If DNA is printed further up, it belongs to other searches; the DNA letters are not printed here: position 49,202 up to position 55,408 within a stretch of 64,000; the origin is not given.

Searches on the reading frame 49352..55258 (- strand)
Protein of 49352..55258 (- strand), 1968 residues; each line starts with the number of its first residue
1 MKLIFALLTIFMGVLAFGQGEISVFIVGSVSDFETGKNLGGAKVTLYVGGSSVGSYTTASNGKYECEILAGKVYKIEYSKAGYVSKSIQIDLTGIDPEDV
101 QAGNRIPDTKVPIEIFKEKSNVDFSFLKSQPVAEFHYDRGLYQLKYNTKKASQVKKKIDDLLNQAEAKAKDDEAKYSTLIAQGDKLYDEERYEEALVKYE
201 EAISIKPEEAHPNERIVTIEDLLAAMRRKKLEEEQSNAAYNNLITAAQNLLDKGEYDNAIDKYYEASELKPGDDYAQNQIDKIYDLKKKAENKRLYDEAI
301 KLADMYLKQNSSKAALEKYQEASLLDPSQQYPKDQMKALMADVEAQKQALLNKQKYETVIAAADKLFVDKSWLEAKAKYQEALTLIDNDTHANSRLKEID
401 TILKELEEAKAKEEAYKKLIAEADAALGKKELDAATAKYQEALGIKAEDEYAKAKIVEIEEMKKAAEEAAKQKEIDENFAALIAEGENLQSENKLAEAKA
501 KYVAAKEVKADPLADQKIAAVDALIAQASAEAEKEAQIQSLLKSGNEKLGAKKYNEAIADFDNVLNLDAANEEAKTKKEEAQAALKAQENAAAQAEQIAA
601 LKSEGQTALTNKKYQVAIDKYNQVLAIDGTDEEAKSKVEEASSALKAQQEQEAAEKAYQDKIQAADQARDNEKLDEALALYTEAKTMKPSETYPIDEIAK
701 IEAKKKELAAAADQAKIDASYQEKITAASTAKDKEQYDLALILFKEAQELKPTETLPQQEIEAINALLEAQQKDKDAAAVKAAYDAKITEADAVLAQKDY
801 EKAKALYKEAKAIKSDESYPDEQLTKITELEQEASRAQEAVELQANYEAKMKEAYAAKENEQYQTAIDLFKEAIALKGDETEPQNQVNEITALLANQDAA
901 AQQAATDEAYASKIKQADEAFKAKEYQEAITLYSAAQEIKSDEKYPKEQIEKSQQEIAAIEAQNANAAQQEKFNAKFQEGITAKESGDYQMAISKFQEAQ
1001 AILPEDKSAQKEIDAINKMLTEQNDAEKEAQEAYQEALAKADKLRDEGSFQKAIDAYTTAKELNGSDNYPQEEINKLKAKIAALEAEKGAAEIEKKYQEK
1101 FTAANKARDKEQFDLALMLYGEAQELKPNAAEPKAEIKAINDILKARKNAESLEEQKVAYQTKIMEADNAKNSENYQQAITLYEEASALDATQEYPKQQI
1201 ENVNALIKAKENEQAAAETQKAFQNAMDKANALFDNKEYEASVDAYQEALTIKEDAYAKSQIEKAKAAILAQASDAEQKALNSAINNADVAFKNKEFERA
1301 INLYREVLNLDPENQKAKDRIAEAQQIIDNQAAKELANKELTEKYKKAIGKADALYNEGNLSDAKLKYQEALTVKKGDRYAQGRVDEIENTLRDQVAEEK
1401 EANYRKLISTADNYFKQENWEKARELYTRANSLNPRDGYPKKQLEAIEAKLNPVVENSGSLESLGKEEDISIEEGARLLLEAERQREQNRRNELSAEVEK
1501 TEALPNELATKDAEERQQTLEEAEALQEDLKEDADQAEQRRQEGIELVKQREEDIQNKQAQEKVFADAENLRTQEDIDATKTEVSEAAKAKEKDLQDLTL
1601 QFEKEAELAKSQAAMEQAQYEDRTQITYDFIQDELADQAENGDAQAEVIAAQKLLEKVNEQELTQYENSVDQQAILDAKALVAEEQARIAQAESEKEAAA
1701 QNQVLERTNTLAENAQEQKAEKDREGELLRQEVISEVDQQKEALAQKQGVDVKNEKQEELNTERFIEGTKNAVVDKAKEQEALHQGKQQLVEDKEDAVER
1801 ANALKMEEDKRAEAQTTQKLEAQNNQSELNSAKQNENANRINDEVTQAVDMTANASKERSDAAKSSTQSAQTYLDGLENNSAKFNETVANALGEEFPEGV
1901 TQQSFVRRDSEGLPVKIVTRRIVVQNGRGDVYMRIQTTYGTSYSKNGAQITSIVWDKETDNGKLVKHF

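Call 81: search_protein_families(library=pfam, proteins=[window:49352-55258:-], max_evalue=0.001)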
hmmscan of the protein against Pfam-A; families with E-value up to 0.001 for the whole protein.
window:49352-55258:- (1968 aa): 5 families
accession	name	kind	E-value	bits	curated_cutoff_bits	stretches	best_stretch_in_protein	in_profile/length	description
PF07719.23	TPR_2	-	5.4e-29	98.3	27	0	1411-1437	8-34/34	Tetratricopeptide repeat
PF00515.34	TPR_1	-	7.8e-17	60.7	27.8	0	1229-1254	7-32/34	Tetratricopeptide repeat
PF13414.12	TPR_11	-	2.4e-10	40.4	26.8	1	183-209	1-27/42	TPR repeat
PF13620.12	CarboxypepD_reg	-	3.6e-08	34.1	32.3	1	26-100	2-77/82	Carboxypeptidase regulatory-like domain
PF13715.12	CarbopepD_reg_2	-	9.3e-05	22.8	32.2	1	27-97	2-69/88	CarboxypepD_reg-like domain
